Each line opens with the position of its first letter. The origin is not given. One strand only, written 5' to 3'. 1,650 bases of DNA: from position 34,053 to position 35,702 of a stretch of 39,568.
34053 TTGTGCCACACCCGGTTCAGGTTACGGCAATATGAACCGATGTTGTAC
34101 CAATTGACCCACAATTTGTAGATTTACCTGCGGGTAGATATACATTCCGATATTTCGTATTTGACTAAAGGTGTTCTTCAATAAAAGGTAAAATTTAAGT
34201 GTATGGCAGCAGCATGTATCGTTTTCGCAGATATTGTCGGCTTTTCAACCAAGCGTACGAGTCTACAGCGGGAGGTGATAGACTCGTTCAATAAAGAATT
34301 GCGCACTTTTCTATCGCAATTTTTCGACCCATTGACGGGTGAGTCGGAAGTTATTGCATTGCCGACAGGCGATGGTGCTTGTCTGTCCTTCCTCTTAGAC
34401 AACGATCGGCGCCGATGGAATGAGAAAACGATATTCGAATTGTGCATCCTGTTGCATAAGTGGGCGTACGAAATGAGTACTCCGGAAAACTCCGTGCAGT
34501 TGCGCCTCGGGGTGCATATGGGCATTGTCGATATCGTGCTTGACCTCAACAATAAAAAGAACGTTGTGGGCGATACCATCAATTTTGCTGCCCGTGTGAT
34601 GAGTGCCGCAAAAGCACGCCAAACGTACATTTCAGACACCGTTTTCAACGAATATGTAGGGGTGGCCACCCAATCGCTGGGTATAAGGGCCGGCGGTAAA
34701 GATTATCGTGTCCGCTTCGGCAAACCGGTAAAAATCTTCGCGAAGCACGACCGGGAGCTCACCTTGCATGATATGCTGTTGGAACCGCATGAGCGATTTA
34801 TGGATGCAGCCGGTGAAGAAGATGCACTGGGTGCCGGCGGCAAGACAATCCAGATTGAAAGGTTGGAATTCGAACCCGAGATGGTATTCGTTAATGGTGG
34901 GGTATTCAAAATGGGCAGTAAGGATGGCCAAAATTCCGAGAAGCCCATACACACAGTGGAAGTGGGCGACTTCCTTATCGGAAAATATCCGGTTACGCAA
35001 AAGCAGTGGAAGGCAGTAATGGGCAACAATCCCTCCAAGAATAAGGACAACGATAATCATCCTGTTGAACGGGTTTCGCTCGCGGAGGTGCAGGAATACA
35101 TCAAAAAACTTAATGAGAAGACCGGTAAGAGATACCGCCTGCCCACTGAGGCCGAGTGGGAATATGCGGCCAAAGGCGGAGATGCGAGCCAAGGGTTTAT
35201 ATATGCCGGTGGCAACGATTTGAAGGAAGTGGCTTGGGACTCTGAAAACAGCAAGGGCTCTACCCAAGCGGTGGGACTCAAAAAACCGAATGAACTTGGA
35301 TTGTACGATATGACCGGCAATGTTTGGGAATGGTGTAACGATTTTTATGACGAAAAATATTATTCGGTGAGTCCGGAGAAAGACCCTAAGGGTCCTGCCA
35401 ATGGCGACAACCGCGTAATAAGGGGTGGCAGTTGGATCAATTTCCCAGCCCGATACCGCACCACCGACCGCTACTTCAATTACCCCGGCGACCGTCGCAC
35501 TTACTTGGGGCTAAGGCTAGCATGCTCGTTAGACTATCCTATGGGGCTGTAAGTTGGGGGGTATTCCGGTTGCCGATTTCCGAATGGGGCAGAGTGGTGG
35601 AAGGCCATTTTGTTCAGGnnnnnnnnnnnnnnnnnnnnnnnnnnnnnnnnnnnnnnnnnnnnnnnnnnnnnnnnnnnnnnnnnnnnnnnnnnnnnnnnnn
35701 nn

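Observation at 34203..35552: Single-polypeptide fusion of a class III nucleotidyl cyclase with a non-catalytic FGE/SUMF1-type ligand-binding domain, with no adjacent effector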

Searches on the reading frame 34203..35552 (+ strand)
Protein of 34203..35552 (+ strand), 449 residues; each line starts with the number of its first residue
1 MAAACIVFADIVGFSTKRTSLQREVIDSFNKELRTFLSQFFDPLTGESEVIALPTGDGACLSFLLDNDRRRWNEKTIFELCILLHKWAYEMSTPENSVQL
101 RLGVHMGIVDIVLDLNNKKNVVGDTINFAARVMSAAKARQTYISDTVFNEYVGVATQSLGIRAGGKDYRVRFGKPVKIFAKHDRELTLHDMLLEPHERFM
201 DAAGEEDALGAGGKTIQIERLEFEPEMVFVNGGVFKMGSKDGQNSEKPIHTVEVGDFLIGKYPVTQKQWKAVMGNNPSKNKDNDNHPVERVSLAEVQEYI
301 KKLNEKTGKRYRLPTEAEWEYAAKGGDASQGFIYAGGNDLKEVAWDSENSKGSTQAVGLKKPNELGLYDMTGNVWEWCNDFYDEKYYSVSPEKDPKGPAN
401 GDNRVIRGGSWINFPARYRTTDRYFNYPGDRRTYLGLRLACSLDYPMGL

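Call 3: search_protein_families(library=pfam, proteins=[window:34203-35552:+], max_evalue=0.1)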
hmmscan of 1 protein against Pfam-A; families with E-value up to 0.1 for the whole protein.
window:34203-35552:+ (449 aa): 2 families
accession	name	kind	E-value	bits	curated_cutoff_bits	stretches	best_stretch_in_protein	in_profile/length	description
PF03781.23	FGE-sulfatase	-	3.5e-54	184.6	23.3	1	224-440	2-254/255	Sulfatase-modifying factor enzyme 1-like domain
PF00211.25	Guanylate_cyc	-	7e-10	39.2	21.9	1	4-148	9-152/183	Adenylate and Guanylate cyclase catalytic domain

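Call 4: search_protein_families(library=padloc, proteins=[window:34203-35552:+], max_evalue=0.1)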
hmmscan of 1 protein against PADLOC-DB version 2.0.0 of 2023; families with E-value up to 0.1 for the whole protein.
window:34203-35552:+ (449 aa): 3 families
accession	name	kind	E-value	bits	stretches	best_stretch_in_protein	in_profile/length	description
PDLC00734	PycC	-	0.00013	19.2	1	4-152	190-345/374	Pycsar cyclase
PDLC02367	PycC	-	0.012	13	1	121-151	162-192/226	-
PDLC00766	PycC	-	0.031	11.7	1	120-150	164-194/232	Pycsar cyclase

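Call 5: search_protein_families(library=ncbifam, proteins=[window:34203-35552:+], max_evalue=0.1)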
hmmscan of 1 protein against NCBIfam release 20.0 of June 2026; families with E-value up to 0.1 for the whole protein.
window:34203-35552:+ (449 aa): 9 families
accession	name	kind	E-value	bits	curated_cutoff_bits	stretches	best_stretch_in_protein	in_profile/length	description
NF051459.1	pyoverdine_PvdO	equivalog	1e-28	100.2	500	2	282-441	114-278/280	dihydropyoverdine dehydrogenase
TIGR03525.2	GldK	equivalog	1e-27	97.5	350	1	297-440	242-404/408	T9SS ring complex lipoprotein PorK/GldK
TIGR03440.2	egtB_TIGR03440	equivalog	7.3e-23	81.3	360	2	284-440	272-413/413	ergothioneine biosynthesis protein EgtB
NF041186.1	SenA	equivalog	4.5e-16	59.2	420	1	284-440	269-381/382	selenoneine synthase SenA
TIGR02171.1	Fb_sc_TIGR02171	subfamily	1.5e-15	56.3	544.35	1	308-441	156-281/912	TIGR02171 family lipoprotein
TIGR04344.1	ovoA_Nterm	equivalog_domain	3.1e-11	42.8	400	1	285-424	295-429/444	5-histidylcysteine sulfoxide synthase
TIGR03524.1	GldJ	equivalog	2.7e-10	39.5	458.2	2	339-382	322-365/559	gliding motility lipoprotein GldJ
TIGR03530.1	GldJ_short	equivalog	4.2e-05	22.6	382.9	1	361-387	296-322/396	gliding motility lipoprotein GldJ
NF058673.1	LipAdnlyCyLipJMY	equivalog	0.012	14.4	800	1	97-153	373-424/449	bifunctional lipase/adenylate cyclase LipJ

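Call 7: find_homologous_proteins(query=window:34203-35552:+)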
Query window:34203-35552:+ (449 aa): 7962 proteins with E <= 0.001 among 8000 candidates; the best 120 are listed.
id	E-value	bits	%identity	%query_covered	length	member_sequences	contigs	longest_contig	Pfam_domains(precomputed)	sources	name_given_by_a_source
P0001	0.0e+0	1046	100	100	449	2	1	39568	PF03781.23,PF00211.26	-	-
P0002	7.4e-277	936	89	100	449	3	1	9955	PF03781.23,PF00211.26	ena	-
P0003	1.4e-222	757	73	99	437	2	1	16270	PF03781.23,PF00211.26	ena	-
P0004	9.8e-220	748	71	99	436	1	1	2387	PF03781.23,PF00211.26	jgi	jgi:formylglycine-generating enzyme required for sulfatase activity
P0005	1.2e-219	748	73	99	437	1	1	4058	PF03781.23,PF00211.26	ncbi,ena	-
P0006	7.6e-213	725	45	67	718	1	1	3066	PF03781.23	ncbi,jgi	jgi:formylglycine-generating enzyme required for sulfatase activity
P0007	5.9e-209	713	68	99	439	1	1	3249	PF03781.23,PF00211.26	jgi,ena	jgi:formylglycine-generating enzyme required for sulfatase activity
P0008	5.1e-207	706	70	99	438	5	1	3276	PF03781.23,PF00211.26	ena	-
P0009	1.2e-205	702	68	99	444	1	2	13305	PF03781.23,PF00211.26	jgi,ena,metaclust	metaclust:\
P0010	6.0e-205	699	55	48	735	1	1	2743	PF03781.23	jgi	jgi:formylglycine-generating enzyme required for sulfatase activity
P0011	3.6e-198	677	65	98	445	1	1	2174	PF03781.23,PF00211.26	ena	-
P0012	2.5e-185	635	51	49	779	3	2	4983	PF03781.23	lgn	-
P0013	5.6e-172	591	50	48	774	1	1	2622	PF00404.25,PF05903.21,PF03781.23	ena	-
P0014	1.5e-171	589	50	48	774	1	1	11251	PF00404.25,PF05903.21,PF03781.23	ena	-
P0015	3.3e-171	588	54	41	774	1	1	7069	PF00404.25,PF05903.21,PF03781.23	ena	-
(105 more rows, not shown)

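Call 9: find_encoding_contigs(protein=P0002, flank=8000, max_places=3)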
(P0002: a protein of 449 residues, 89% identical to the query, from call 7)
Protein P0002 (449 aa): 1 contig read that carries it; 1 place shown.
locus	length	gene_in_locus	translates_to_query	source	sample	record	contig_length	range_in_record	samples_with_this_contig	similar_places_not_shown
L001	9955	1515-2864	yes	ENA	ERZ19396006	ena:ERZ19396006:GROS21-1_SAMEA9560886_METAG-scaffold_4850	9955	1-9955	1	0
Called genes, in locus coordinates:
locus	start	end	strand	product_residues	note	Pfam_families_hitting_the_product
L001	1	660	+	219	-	?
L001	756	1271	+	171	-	PF16231:DUF4890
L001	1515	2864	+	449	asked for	PF00211:Guanylate_cyc, PF03781:FGE-sulfatase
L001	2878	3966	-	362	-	PF20706:GT4-conflict (weak), PF00534:Glycos_transf_1, PF13692:Glyco_trans_1_4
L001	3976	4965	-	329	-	PF13439:Glyco_transf_4, PF00534:Glycos_transf_1, PF13692:Glyco_trans_1_4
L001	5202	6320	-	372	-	PF12679:ABC2_membrane_2, PF12698:ABC2_membrane_3, PF01061:ABC2_membrane, PF12730:ABC2_membrane_4 (weak)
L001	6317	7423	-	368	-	PF12679:ABC2_membrane_2, PF12698:ABC2_membrane_3, PF01061:ABC2_membrane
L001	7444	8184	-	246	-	PF00005:ABC_tran, PF13304:AAA_21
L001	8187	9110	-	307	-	PF00005:ABC_tran, PF13304:AAA_21 (weak)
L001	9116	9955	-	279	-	?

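Call 10: find_encoding_contigs(protein=P0003, flank=8000, max_places=3)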
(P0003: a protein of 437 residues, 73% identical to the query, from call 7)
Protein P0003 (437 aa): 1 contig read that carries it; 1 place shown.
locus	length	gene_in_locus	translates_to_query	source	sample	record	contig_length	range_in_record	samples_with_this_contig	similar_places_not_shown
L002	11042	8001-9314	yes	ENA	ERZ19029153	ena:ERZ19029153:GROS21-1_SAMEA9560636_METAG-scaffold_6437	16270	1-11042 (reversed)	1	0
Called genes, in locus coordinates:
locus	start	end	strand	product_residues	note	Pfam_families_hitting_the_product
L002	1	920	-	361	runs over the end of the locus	PF03462:PCRF, PF00472:RF-1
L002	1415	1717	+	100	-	-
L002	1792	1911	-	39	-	-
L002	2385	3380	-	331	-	-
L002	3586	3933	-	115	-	PF01934:HepT-like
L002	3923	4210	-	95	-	PF01909:NTP_transf_2, PF18765:Polbeta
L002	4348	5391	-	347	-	PF02775:TPP_enzyme_C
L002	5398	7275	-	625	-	PF01558:POR, PF01855:POR_N, PF17147:PFOR_II (weak)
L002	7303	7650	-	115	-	PF00037:Fer4 (weak), PF13187:Fer4_9 (faint), PF14697:Fer4_21 (faint), PF12838:Fer4_7 (weak), PF13183:Fer4_8 (weak)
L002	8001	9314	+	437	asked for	PF00211:Guanylate_cyc, PF03781:FGE-sulfatase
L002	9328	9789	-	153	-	PF12867:DinB_2 (weak)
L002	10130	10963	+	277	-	PF12864:DUF3822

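Call 11: find_encoding_contigs(protein=P0009, flank=8000, max_places=3)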
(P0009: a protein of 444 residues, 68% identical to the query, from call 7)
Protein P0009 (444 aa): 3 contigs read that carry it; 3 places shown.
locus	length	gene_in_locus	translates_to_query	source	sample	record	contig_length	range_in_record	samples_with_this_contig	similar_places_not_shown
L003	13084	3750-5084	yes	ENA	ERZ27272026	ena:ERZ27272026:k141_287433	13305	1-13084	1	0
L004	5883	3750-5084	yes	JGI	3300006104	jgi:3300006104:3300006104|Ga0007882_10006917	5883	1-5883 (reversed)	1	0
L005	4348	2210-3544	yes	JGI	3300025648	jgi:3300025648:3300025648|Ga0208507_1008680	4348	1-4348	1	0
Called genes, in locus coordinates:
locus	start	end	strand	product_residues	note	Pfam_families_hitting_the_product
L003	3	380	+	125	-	?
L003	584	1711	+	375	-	PF02702:KdpD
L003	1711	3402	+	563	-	PF00672:HAMP, PF00989:PAS (weak), PF00512:HisKA, PF02518:HATPase_c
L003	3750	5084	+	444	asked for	PF00211:Guanylate_cyc, PF03781:FGE-sulfatase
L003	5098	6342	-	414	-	PF00999:Na_H_Exchanger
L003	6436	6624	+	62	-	-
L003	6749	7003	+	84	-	PF13239:2TM (weak)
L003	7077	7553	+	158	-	-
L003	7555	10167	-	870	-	PF17900:Peptidase_M1_N, PF01433:Peptidase_M1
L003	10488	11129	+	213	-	PF00440:TetR_N, PF08359:TetR_C_4 (weak), PF17938:TetR_C_29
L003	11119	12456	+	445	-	PF02321:OEP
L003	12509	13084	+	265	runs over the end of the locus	?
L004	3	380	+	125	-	?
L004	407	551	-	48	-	-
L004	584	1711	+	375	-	PF02702:KdpD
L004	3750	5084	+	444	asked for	PF00211:Guanylate_cyc, PF03781:FGE-sulfatase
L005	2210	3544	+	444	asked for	PF00211:Guanylate_cyc, PF03781:FGE-sulfatase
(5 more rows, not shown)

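Call 23: search_protein_families(library=pfam, alignment_id=A2, max_evalue=0.001)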
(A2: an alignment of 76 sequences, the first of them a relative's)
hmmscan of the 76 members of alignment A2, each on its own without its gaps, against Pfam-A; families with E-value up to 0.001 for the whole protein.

A. member 1, P0001 (449 aa): 2 families
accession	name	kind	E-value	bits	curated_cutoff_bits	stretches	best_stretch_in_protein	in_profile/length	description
PF03781.23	FGE-sulfatase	-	3.5e-54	184.6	23.3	1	224-440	2-254/255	Sulfatase-modifying factor enzyme 1-like domain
PF00211.25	Guanylate_cyc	-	7e-10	39.2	21.9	1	4-148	9-152/183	Adenylate and Guanylate cyclase catalytic domain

B. families by the number of members that match (of 76 scanned): 19 families
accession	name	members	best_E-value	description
PF00211.25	Guanylate_cyc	66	9e-13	Adenylate and Guanylate cyclase catalytic domain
PF07719.23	TPR_2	2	2.3e-10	Tetratricopeptide repeat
PF13424.12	TPR_12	2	7.1e-09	Tetratricopeptide repeat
PF03781.23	FGE-sulfatase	1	3.5e-54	Sulfatase-modifying factor enzyme 1-like domain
PF13191.12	AAA_16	1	2.5e-25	AAA ATPase domain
PF00515.34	TPR_1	1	8.1e-11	Tetratricopeptide repeat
PF13414.12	TPR_11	1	1.1e-09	TPR repeat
PF13428.12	TPR_14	1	1.4e-08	Tetratricopeptide repeat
PF13181.12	TPR_8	1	1.3e-07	Tetratricopeptide repeat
PF13401.12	AAA_22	1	2e-07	AAA domain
PF13176.12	TPR_7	1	7.4e-07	Tetratricopeptide repeat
PF13432.12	TPR_16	1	2.7e-06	Tetratricopeptide repeat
PF14559.12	TPR_19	1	4.6e-06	Tetratricopeptide repeat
PF24402.1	iHKD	1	9.1e-06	Inactive HKD-Rease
PF17874.7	TPR_MalT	1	1.9e-05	MalT-like TPR region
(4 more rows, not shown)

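Call 24: predict_structure(alignment_id=A1)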
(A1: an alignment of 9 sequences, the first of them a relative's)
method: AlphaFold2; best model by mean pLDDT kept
length: 449 residues; sequences in the alignment: 9
mean_pLDDT: 49.3   pTM: 0.40
mean pLDDT of the five models: 49.3, 36.4, 34.8, 34.6, 31.2
residues with pLDDT >= 90: 0; 70-90: 61; 50-70: 180; < 50: 208
segments of 3 or more residues with pLDDT < 50: 1-3, 54-58, 64-69, 108-125, 145-155, 180-184, 203-221, 240-247, 278-290, 328-436, 444-449
pLDDT, mean of each block of 10 residues (from residue 1): 52 55 68 66 53 49 47 68 78 68 54 36 48 54 49 53 78 59 52 73 38 29 55 58 45 65 58 60 40 66 81 64 47 26 23 24 28 31 27 30 24 22 26 47 43
secondary structure, 60 per line:
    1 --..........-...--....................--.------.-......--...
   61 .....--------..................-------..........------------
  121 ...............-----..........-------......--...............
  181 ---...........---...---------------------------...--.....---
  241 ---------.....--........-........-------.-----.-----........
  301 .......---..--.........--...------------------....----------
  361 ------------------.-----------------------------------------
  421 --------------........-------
elements in order: E3-12 H19-38 E50-55 E58-65 H74-91 E99-108 H121-135 E141-144 H145-150 E158-163 E166-180 E184-194 E228-230 E233-237 E250-254 E257-264 H266-273 H293-307 H316-323 H347-350 E435-442

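Call 25: search_solved_structures(query=A2, max_evalue=0.01, show_alignments=0)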
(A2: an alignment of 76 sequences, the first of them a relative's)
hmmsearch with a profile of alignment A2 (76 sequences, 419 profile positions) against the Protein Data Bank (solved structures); distinct sequences matched with E-value up to 0.01: 26.
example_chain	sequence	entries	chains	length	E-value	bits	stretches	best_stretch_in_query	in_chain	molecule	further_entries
1ybt_A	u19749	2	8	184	6e-10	42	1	9-165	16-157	hydrolase, alpha/beta hydrolase fold family | lipJ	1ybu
3et6_A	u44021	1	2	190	2.5e-09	40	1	6-157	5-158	Soluble guanylyl cyclase beta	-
5oyh_A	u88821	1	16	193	1.1e-08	37.9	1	79-157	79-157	Nucleotide cyclase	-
6aoa_A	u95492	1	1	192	1.7e-08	37.3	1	80-155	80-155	Bacterio-rhodopsin/guanylyl cyclase 1 fusion protein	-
6sir_A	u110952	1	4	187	3.8e-08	36.1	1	79-157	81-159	Nucleotide cyclase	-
6ao9_A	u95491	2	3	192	4.4e-08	35.9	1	80-155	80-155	Bacterio-rhodopsin/guanylyl cyclase 1 fusion protein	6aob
4wp8_A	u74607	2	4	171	1.3e-07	34.3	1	11-181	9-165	Ma1120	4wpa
4wp9_A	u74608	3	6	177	1.4e-07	34.2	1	11-181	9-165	Ma1120 | Cyclase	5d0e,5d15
4wp3_A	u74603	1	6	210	3.7e-07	32.9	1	13-181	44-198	Ma1120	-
5d0g_A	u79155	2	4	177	1.2e-06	31.2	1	11-181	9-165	Cyclase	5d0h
7pd4_A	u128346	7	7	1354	1.1e-05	28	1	7-114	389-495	Adenylate cyclase 9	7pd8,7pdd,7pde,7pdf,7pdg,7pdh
9u3p_A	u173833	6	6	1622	1.4e-05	27.6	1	7-114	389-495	Adenylate cyclase type 9,Protein M2-1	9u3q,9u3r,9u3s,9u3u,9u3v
6r4o_A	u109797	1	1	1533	1.7e-05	27.4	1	7-114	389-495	Adenylate cyclase 9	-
6r3q_A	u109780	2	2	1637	1.8e-05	27.3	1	7-114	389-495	Adenylate cyclase 9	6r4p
1wc0_A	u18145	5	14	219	2.9e-05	26.6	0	11-41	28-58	ADENYLATE CYCLASE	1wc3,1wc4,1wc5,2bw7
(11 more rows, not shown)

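Call 56: predict_structure(alignment_id=A4)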
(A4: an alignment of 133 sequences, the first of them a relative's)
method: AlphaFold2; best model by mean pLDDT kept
length: 449 residues; sequences in the alignment: 133
mean_pLDDT: 92.7   pTM: 0.65
mean pLDDT of the five models: 92.7, 92.6, 92.0, 91.6, 91.6
residues with pLDDT >= 90: 395; 70-90: 32; 50-70: 5; < 50: 17
segments of 3 or more residues with pLDDT < 50: 205-217, 446-449
pLDDT, mean of each block of 10 residues (from residue 1): 96 96 98 97 95 97 95 97 98 93 98 97 97 95 97 90 97 92 90 93 53 44 92 96 94 97 98 96 95 97 94 98 96 97 97 97 97 97 96 97 96 94 94 91 61
secondary structure, 60 per line:
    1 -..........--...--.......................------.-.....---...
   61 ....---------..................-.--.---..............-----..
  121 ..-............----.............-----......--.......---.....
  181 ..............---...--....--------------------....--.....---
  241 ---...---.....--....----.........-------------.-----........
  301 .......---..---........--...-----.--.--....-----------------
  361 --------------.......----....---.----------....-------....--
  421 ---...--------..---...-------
elements in order: E2-11 H19-40 E50-54 E58-64 H74-91 E100-113 E119-122 H124-135 E140-144 H145-152 E158-163 E166-172 E176-180 E184-194 H203-206 E227-230 E233-237 E250-254 E257-260 H266-273 H293-307 H316-323 H340-343 E375-381 H386-389 E404-407 H415-418 E424-426 E440-442

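Call 59: fold_search(model_id=the predicted structure, library=pdb)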
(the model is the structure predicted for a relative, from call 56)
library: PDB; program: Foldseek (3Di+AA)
matches with E <= 10: 1084; with E <= 0.001: 249
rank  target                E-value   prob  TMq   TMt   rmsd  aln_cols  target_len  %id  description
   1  2y3c                  9.8e-21  1.00  0.46  0.73   1.6       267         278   34  Treponema denticola variable protein 1 (released 2011-08-31)
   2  2q17_C                7.5e-20  1.00  0.43  0.65   3.9       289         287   31  Formylglycine Generating Enzyme from Streptomyces coelicolor (released 2008-04-01)
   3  6muj_E                1.5e-19  1.00  0.44  0.66   2.6       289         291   31  Formylglycine generating enzyme bound to copper (released 2019-02-27)
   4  2q17_E                2.6e-19  1.00  0.44  0.66   2.7       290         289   31  Formylglycine Generating Enzyme from Streptomyces coelicolor (released 2008-04-01)
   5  6muj_B                3.1e-19  1.00  0.43  0.65   2.9       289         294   32  Formylglycine generating enzyme bound to copper (released 2019-02-27)
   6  2q17_B                3.3e-19  1.00  0.43  0.65   3.8       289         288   31  Formylglycine Generating Enzyme from Streptomyces coelicolor (released 2008-04-01)
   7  2q17_A                3.9e-19  1.00  0.43  0.65   2.9       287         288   31  Formylglycine Generating Enzyme from Streptomyces coelicolor (released 2008-04-01)
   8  6muj_A                4.9e-19  1.00  0.43  0.66   2.8       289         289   31  Formylglycine generating enzyme bound to copper (released 2019-02-27)
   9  2q17_D                5.8e-19  1.00  0.43  0.66   3.7       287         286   31  Formylglycine Generating Enzyme from Streptomyces coelicolor (released 2008-04-01)
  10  6muj_D                6.5e-19  1.00  0.43  0.65   2.8       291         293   31  Formylglycine generating enzyme bound to copper (released 2019-02-27)
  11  6s07_A                9.1e-19  1.00  0.42  0.61   4.8       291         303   28  Structure of formylglycine-generating enzyme at 1.04 A in complex with copper and substrate reveals an acidic pocket f (released 2019-06-26)
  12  6xtq_A                1.0e-18  1.00  0.42  0.62   5.0       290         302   29  Crystal structure reveals non-coordinative binding of O2 to the copper center of the formylglycine-generating enzyme - (released 2021-01-27)
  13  5nyy                  1.1e-18  1.00  0.43  0.68   3.9       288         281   30  Formylglycine generating enzyme from T. curvata in complex with Cd(II) (released 2017-06-07)
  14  6xtp_A                1.3e-18  1.00  0.42  0.62   5.6       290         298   29  Crystal structure reveals non-coordinative binding of O2 to the copper center of the formylglycine-generating enzyme - (released 2021-01-27)
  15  5nxl                  3.7e-18  1.00  0.44  0.67   4.2       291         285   29  Formylglycine generating enzyme from T. curvata in complex with Ag(I) (released 2017-06-07)
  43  5oyh_D                2.7e-10  1.00  0.32  0.73   3.6       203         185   18  crystal structure of the catalytic core of a rhodopsin-guanylyl cyclase with converted specificity in complex with ATP (released 2018-06-06)
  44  3et6_B                2.9e-10  1.00  0.33  0.74   3.5       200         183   18  The crystal structure of the catalytic domain of a eukaryotic guanylate cyclase (released 2008-10-14)
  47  5oyh_E                4.6e-10  1.00  0.33  0.74   3.7       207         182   17  crystal structure of the catalytic core of a rhodopsin-guanylyl cyclase with converted specificity in complex with ATP (released 2018-06-06)
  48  3et6_A                4.8e-10  1.00  0.33  0.75   3.4       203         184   17  The crystal structure of the catalytic domain of a eukaryotic guanylate cyclase (released 2008-10-14)
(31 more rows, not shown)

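Call 77: find_encoding_contigs(protein=P0005, flank=6000, max_places=2)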
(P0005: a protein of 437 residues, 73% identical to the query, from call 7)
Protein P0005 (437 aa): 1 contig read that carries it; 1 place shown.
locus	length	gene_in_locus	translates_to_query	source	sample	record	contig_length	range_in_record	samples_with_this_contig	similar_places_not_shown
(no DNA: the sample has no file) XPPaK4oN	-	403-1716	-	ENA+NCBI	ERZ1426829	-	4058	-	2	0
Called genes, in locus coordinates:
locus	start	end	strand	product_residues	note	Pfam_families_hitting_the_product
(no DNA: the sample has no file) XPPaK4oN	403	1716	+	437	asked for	PF00211:Guanylate_cyc, PF03781:FGE-sulfatase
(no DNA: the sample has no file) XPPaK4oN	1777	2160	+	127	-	PF03795:YCII (weak)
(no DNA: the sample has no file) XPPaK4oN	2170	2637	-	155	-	PF12867:DinB_2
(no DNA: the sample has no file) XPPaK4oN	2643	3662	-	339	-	PF00724:Oxidored_FMN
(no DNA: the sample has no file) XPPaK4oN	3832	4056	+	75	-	?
